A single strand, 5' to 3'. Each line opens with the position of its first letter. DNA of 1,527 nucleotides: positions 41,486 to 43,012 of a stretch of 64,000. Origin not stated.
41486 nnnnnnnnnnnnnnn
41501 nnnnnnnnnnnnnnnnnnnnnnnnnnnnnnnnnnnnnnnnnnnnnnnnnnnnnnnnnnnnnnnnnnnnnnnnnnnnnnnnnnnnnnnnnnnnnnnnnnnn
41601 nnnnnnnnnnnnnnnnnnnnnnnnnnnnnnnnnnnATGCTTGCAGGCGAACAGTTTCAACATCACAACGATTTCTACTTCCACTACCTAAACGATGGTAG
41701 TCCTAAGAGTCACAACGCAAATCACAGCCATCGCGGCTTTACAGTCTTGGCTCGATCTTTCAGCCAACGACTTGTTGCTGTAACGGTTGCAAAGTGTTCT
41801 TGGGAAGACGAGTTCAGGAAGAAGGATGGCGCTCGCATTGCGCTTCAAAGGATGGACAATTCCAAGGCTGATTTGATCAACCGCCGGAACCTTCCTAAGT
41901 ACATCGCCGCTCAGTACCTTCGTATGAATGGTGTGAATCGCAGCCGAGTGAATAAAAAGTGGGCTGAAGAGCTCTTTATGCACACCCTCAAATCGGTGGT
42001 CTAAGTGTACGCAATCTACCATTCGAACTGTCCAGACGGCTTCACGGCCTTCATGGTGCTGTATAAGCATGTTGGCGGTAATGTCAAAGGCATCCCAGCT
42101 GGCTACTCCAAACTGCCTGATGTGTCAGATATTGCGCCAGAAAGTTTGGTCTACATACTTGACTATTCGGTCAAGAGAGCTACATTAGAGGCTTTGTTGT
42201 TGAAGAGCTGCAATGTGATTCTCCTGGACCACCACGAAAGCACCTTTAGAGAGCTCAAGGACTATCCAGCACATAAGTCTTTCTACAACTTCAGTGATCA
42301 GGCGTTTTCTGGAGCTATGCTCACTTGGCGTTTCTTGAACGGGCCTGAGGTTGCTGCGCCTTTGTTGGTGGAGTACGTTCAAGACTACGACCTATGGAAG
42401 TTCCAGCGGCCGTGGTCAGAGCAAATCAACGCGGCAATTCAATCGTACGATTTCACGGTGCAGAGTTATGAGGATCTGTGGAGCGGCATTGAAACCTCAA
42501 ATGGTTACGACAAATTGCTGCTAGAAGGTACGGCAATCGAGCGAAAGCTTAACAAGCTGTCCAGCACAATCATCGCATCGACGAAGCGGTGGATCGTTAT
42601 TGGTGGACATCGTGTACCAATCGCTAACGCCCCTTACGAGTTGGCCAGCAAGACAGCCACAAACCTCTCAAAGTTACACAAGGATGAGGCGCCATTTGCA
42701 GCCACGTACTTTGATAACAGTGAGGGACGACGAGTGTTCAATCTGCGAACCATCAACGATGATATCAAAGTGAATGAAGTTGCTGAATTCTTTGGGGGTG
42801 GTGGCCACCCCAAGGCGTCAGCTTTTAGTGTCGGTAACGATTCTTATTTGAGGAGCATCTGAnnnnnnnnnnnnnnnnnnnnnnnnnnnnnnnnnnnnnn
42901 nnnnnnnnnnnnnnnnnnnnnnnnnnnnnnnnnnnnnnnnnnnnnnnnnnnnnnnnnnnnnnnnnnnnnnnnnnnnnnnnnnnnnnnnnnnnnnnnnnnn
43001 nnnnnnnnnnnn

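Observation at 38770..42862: Contiguous ligase, Pol-beta nucleotidyltransferase, macro-domain and DHH/DHHA1 phosphoesterase genes: a candidate nucleic-acid repair or nucleotide-signal module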

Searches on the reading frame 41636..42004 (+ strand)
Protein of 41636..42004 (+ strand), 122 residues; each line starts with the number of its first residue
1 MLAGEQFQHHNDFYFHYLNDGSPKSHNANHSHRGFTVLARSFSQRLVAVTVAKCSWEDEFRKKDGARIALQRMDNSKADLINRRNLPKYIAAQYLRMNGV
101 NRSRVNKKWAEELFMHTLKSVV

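Call 4: search_protein_families(library=pfam, proteins=[window:41636-42004:+], max_evalue=0.1)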
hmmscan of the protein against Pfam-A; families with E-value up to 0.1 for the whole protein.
window:41636-42004:+ (122 aa): 1 family
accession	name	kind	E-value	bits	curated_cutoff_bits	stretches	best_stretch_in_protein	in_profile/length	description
PF04409.17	DUF530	-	0.05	12.5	27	1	53-118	235-298/521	Protein of unknown function (DUF530)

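Call 5: search_protein_families(library=phrogs, proteins=[window:41636-42004:+], max_evalue=0.01)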
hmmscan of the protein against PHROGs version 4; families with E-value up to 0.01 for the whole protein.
window:41636-42004:+ (122 aa): 0 families

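Call 7: search_protein_families(library=ncbifam, proteins=[window:41636-42004:+], max_evalue=0.1)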
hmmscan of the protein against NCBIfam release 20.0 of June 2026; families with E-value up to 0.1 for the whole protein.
window:41636-42004:+ (122 aa): 0 families

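Call 8: search_protein_families(library=padloc, proteins=[window:41636-42004:+], max_evalue=0.1)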
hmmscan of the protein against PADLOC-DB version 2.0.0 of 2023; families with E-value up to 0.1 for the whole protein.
window:41636-42004:+ (122 aa): 0 families

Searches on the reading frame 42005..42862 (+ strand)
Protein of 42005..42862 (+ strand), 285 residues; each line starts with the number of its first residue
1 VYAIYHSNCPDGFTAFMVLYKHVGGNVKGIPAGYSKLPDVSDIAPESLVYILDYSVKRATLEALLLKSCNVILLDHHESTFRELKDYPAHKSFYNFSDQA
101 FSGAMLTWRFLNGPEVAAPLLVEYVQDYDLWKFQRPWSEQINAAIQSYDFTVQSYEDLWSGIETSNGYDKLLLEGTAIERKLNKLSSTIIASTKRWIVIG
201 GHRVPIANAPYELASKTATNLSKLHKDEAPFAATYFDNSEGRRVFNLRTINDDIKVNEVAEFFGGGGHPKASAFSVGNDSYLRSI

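Call 4: search_protein_families(library=pfam, proteins=[window:42005-42862:+], max_evalue=0.1)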
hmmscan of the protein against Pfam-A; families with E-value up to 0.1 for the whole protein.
window:42005-42862:+ (285 aa): 2 families
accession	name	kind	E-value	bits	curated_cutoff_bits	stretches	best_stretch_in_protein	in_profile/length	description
PF02272.25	DHHA1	-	0.00037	21.3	25.9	1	226-278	28-85/102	DHHA1 domain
PF01368.27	DHH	-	0.0015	19.2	28.1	1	10-110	12-101/125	DHH family, N-terminal domain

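Call 5: search_protein_families(library=phrogs, proteins=[window:42005-42862:+], max_evalue=0.01)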
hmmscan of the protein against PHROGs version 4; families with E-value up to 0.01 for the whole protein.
window:42005-42862:+ (285 aa): 1 family
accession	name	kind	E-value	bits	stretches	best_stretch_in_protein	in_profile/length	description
phrog_4771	-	other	3.4e-67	228.1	1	3-279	20-286/363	DHH phosphoesterase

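Call 7: search_protein_families(library=ncbifam, proteins=[window:42005-42862:+], max_evalue=0.1)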
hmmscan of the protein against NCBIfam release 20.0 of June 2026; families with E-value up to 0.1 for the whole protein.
window:42005-42862:+ (285 aa): 1 family
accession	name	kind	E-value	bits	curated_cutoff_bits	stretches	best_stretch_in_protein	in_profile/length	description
NF053633.1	OlncasPapPhNrnA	equivalog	0.044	12.7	350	1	251-276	273-298/317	bifunctional oligoribonuclease/PAP phosphatase NrnA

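Call 8: search_protein_families(library=padloc, proteins=[window:42005-42862:+], max_evalue=0.1)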
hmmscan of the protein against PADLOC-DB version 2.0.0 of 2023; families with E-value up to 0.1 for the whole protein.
window:42005-42862:+ (285 aa): 0 families

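Call 14: search_dna_similar(query=window:42005-42862:+, collection=phages, mode=protein, max_rows=30)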
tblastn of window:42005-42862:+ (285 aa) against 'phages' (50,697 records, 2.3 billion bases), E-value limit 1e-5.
Records with a match: 111; places in all: 111; records where one place covers at least 80% of the query: 100.
Best place of each record, by identity: <60% 111.
By first word of the organism name: Caulobacter 30; Vibrio 27; Pseudomonas 15; Brevundimonas 8; Serratia 6; Ralstonia 5; Klebsiella 5; Xanthomonas 2; Acinetobacter 2; Clostridioides 2; and 9 more.
By host as written in the record: Caulobacter vibrioides CB15 11; Vibrio anguillarum strain BA35 10; Klebsiella pneumoniae 9; - 7; Brevundimonas pondensis LVF1 6; Vibrio anguillarum BA35 6; Caulobacter vibrioides 6; Caulobacter crescentus 6; and 31 more.
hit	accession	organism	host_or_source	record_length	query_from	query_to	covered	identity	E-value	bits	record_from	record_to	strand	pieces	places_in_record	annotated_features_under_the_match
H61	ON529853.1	Brevundimonas phage vB_BpoS-Bambus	Brevundimonas pondensis LVF1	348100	3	276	96%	35.8%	2e-38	149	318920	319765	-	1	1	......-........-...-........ exonuclease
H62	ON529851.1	Brevundimonas phage vB_BpoS-Marchewka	Brevundimonas pondensis LVF1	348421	3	276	96%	35.1%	3e-38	148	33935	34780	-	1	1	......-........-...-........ exonuclease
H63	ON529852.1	Brevundimonas phage vB_BpoS-Kabachok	Brevundimonas pondensis LVF1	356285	3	276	96%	34.7%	1e-39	152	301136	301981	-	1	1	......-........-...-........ exonuclease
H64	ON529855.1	Brevundimonas phage vB_BpoS-Domovoi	Brevundimonas pondensis EIF1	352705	3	276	96%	34.7%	4e-38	148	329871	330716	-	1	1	putative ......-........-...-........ exonuclease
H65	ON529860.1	Brevundimonas phage vB_BpoS-Papperlapapp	Brevundimonas pondensis LVF1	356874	3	276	96%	34.7%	4e-38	148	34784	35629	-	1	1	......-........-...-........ exonuclease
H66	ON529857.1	Brevundimonas phage vB_BpoS-Kikimora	Brevundimonas pondensis LVF1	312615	3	274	95%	34.5%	4e-37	145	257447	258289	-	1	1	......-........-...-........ exonuclease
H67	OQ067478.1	Polaromonas phage Tiera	Polaromonas sp.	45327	3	282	98%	33.4%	2e-31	129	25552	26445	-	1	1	putative phosphohydrolase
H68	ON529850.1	Brevundimonas phage vB_BpoS-Gurke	Brevundimonas pondensis LVF1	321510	3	274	95%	34.1%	8e-37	144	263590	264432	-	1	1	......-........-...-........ exonuclease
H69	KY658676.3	Vibrio phage P2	Vibrio anguillarum BA35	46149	3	283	99%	32.6%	2e-28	120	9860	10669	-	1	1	DHH family protein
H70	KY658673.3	Vibrio phage H2 PGK-2017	Vibrio anguillarum A023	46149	3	283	99%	32.6%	2e-28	120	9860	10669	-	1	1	DHH family protein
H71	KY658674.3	Vibrio phage H8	Vibrio anguillarum T265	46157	3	283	99%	32.6%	2e-28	120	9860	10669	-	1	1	DHH family protein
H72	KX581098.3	Vibrio phage VaK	Vibrio anguillarum strain Kefalonia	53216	3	283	99%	32.6%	2e-28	120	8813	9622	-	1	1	DHH family protein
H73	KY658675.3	Vibrio phage H20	Vibrio anguillarum BA35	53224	3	283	99%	32.6%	2e-28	120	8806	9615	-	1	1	DHH family protein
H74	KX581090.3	Vibrio phage Her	Vibrio anguillarum strain BA35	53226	3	283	99%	32.6%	2e-28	120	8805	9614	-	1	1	DHH family protein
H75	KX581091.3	Vibrio phage Cla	Vibrio anguillarum strain BA35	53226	3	283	99%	32.6%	2e-28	120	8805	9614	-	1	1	DHH family protein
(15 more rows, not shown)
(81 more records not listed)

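Call 18: search_solved_structures(query=window:42005-42862:+, max_evalue=10, show_alignments=2)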
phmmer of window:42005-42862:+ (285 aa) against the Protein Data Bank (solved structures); distinct sequences matched with E-value up to 10: 7.
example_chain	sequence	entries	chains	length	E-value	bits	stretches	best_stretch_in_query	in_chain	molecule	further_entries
3dev_A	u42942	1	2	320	0.0082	18.8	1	239-276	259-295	SH1221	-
8iu7_A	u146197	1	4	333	0.022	17.3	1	247-277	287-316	Bifunctional oligoribonuclease and PAP phosphatase NrnA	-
9r7o_A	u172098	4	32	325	0.068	15.8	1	239-278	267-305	DHH family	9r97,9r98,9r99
5o4z_A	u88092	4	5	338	0.26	13.8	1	238-274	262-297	DHH/DHHA1-type phosphodiesterase TM1595 | phosphodiesterase TM1595 | phosphodiesterase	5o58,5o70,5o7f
5o1u_A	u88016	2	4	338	0.26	13.8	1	238-274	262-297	Phosphodiesterase | TmPDE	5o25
3qyj_A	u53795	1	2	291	0.54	12.8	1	73-143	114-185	Alr0039 protein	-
4ls9_A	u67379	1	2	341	1.2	11.6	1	253-276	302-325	DHH family protein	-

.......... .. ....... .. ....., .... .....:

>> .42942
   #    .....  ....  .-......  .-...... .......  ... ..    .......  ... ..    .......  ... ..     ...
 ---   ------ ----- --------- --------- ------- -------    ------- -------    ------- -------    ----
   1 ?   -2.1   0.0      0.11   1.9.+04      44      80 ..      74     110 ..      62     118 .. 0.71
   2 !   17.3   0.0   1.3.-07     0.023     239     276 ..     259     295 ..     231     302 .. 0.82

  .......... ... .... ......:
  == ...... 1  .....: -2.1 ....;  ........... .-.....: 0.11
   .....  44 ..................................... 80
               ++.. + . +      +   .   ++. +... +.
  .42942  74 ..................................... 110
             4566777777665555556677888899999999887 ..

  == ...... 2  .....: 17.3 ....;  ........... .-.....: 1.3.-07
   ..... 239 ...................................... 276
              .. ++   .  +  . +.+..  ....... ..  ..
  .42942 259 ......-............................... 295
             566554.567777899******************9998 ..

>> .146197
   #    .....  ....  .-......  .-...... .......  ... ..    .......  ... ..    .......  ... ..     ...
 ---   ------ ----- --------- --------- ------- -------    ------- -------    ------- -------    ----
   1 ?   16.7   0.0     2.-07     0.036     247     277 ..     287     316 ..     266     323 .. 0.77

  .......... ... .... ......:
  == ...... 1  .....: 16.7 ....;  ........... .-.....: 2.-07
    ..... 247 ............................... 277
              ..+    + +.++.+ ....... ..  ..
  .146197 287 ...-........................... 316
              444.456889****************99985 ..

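Call 44: find_related_loci(query=window:42005-42862:+, collection=viral_contigs, flank=10000)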
Query window:42005-42862:+ (285 aa) in viral_contigs; peptide patterns used: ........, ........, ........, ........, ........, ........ (x = any residue, [..] = any of these).
5 stretches matched a pattern; 4 encode a relative of the query (tblastn E <= 1e-3); 4 distinct loci.
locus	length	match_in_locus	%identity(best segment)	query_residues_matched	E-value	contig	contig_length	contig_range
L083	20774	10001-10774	30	4-274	9e-27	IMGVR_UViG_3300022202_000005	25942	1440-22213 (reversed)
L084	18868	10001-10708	29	49-261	1e-21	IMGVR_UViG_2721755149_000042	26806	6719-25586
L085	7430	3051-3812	27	3-261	3e-20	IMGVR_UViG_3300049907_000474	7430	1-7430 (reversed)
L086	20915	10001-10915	26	4-275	1e-17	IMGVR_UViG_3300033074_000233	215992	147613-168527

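Call 61: search_protein_representatives(protein=window:42005-42862:+)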
Query: 285 residues. Proteins with E-value up to 0.001 (for the whole library): 10205; up to 1e-10: 6332; up to 1e-30: 572. The best 150 are listed.
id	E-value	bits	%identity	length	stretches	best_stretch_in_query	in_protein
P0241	1.5e-191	651.2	100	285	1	1-285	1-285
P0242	8.5e-50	186.1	39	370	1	3-276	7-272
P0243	5.3e-44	167.1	37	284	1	3-276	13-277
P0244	8.4e-44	166.4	38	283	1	3-280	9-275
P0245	1.2e-43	165.9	39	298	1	3-275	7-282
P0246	2.2e-43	165.0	39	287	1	3-283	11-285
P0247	4.2e-43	164.1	40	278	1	3-279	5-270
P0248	5.3e-43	163.8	40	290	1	3-276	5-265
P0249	6.6e-43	163.5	41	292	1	3-276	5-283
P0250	1.1e-42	162.8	41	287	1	3-280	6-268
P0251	1.2e-42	162.6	37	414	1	3-276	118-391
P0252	1.5e-42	162.3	38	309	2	98-275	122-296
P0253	1.8e-42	162.0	39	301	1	3-275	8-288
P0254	5.3e-42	160.5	41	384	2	96-274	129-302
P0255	6.2e-42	160.3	36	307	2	97-276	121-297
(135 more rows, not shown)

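Call 63: search_solved_structures(query=A3, max_evalue=1, show_alignments=1)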
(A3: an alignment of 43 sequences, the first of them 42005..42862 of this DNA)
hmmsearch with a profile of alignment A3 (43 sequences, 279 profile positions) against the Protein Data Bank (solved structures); distinct sequences matched with E-value up to 1: 32.
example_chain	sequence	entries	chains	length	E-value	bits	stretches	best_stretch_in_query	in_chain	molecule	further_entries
9r7o_A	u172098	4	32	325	3.7e-11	46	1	234-274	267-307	DHH family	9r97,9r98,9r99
9n0l_A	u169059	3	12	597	6.2e-08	35.5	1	209-273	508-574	Cyclic-di-AMP phosphodiesterase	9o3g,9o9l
5o1u_A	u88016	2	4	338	6.7e-08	35.3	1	224-274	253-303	Phosphodiesterase | TmPDE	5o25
4ls9_A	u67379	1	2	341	2.8e-07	33.3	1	223-271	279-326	DHH family protein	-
5o4z_A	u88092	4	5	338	4.4e-07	32.7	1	224-274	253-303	DHH/DHHA1-type phosphodiesterase TM1595 | phosphodiesterase TM1595 | phosphodiesterase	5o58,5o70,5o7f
6mtz_A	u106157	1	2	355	9e-07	31.6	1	214-270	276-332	HepC.19480.a.B1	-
3dev_A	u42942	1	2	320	1e-06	31.4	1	131-273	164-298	SH1221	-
9wbu_B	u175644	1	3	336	2.3e-06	30.3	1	222-271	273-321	Bifunctional oligoribonuclease and PAP phosphatase NrnA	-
5jju_A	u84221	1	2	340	2.4e-06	30.3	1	222-271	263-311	Uncharacterized protein Rv2837c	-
5cet_A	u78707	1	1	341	2.4e-06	30.3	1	222-271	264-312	Bifunctional oligoribonuclease and PAP phosphatase NrnA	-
8iu7_A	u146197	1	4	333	3.8e-06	29.6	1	213-275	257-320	Bifunctional oligoribonuclease and PAP phosphatase NrnA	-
8ioo_A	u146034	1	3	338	0.00012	24.7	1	221-273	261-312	RecJ-like protein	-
5xt3_A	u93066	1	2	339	0.0011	21.5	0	45-81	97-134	Phosphodiesterase acting on cyclic dinucleotides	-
5xsi_A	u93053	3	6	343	0.0011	21.5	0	45-81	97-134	Phosphodiesterase acting on cyclic dinucleotides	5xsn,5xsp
5x4i_A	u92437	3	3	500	0.0012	21.4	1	8-116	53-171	Uncharacterized protein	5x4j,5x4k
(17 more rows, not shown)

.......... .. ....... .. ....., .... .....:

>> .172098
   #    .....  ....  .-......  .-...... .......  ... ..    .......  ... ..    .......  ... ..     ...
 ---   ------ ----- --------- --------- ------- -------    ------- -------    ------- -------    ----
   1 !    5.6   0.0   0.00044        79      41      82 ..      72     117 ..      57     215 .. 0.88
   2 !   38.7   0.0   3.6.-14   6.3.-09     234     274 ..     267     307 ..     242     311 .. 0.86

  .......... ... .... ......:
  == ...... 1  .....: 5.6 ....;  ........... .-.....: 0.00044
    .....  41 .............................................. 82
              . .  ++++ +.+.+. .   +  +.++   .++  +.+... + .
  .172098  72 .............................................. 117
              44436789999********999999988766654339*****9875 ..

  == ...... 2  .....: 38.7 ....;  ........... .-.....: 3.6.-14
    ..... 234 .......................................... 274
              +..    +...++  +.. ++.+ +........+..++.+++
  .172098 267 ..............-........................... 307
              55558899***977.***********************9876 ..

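Call 64: search_protein_families(library=pfam, alignment_id=A3, max_evalue=0.01)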
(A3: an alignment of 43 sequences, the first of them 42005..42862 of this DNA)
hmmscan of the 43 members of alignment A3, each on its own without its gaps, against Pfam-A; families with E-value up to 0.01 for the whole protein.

A. member 1, window:42005-42862:+ (285 aa): 2 families
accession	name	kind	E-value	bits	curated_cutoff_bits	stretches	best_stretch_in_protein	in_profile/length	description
PF02272.25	DHHA1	-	0.00037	21.3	25.9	1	226-278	28-85/102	DHHA1 domain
PF01368.27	DHH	-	0.0015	19.2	28.1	1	10-110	12-101/125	DHH family, N-terminal domain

B. families by the number of members that match (of 43 scanned): 3 families
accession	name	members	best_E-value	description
PF02272.25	DHHA1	42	1.1e-08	DHHA1 domain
PF01368.27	DHH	36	6.2e-07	DHH family, N-terminal domain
PF22190.2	TTHA0829-like_ACT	1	0.0022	TTHA0829-like ACT domain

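Call 87: search_dna_similar(query=window:42005-42862:+, collection=phages, mode=protein, max_rows=60, rows=spread)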
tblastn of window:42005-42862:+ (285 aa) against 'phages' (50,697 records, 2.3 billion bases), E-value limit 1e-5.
Records with a match: 111; places in all: 111; records where one place covers at least 80% of the query: 100.
Best place of each record, by identity: <60% 111.
By first word of the organism name: Caulobacter 30; Vibrio 27; Pseudomonas 15; Brevundimonas 8; Serratia 6; Ralstonia 5; Klebsiella 5; Xanthomonas 2; Acinetobacter 2; Clostridioides 2; and 9 more.
By host as written in the record: Caulobacter vibrioides CB15 11; Vibrio anguillarum strain BA35 10; Klebsiella pneumoniae 9; - 7; Brevundimonas pondensis LVF1 6; Vibrio anguillarum BA35 6; Caulobacter vibrioides 6; Caulobacter crescentus 6; and 31 more.
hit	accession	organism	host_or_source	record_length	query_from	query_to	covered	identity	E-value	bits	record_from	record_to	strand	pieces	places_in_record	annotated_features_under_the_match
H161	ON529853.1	Brevundimonas phage vB_BpoS-Bambus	Brevundimonas pondensis LVF1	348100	3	276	96%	35.8%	2e-38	149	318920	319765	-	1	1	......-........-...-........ exonuclease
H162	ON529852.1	Brevundimonas phage vB_BpoS-Kabachok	Brevundimonas pondensis LVF1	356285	3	276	96%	34.7%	1e-39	152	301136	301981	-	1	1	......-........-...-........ exonuclease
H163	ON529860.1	Brevundimonas phage vB_BpoS-Papperlapapp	Brevundimonas pondensis LVF1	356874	3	276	96%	34.7%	4e-38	148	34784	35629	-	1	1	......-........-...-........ exonuclease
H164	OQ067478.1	Polaromonas phage Tiera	Polaromonas sp.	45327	3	282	98%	33.4%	2e-31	129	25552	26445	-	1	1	putative phosphohydrolase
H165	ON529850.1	Brevundimonas phage vB_BpoS-Gurke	Brevundimonas pondensis LVF1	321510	3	274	95%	34.1%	8e-37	144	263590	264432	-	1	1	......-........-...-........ exonuclease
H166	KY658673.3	Vibrio phage H2 PGK-2017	Vibrio anguillarum A023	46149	3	283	99%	32.6%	2e-28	120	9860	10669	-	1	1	DHH family protein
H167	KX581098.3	Vibrio phage VaK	Vibrio anguillarum strain Kefalonia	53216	3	283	99%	32.6%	2e-28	120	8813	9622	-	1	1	DHH family protein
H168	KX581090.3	Vibrio phage Her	Vibrio anguillarum strain BA35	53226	3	283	99%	32.6%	2e-28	120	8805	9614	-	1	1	DHH family protein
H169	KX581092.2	Vibrio phage Len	Vibrio anguillarum strain BA35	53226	3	283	99%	32.6%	2e-28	120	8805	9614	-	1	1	DHH family protein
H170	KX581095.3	Vibrio phage pVa-1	Vibrio anguillarum strain BA35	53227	3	283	99%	32.6%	2e-28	120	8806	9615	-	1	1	DHH family protein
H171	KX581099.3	Vibrio phage Strym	Vibrio anguillarum strain BA35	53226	3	283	99%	32.6%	2e-28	120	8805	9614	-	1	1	DHH family protein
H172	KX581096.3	Vibrio phage vB_VspP_pVa5_12Jun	Vibrio anguillarum strain BA35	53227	3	283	99%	32.6%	2e-28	120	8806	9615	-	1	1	DHH family protein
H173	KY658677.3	Vibrio phage P3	Vibrio anguillarum BA35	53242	3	283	99%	32.6%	2e-28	120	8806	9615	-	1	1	DHH family protein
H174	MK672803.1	Vibrio phage Va_91-7-154_p41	Vibrio anguillarum strain 91-7-154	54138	3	283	99%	32.6%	2e-28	120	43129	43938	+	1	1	hypothetical protein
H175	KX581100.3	Vibrio phage pVa-7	Vibrio anguillarum strain BA35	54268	3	283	99%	32.6%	2e-28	120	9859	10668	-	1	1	DHH family protein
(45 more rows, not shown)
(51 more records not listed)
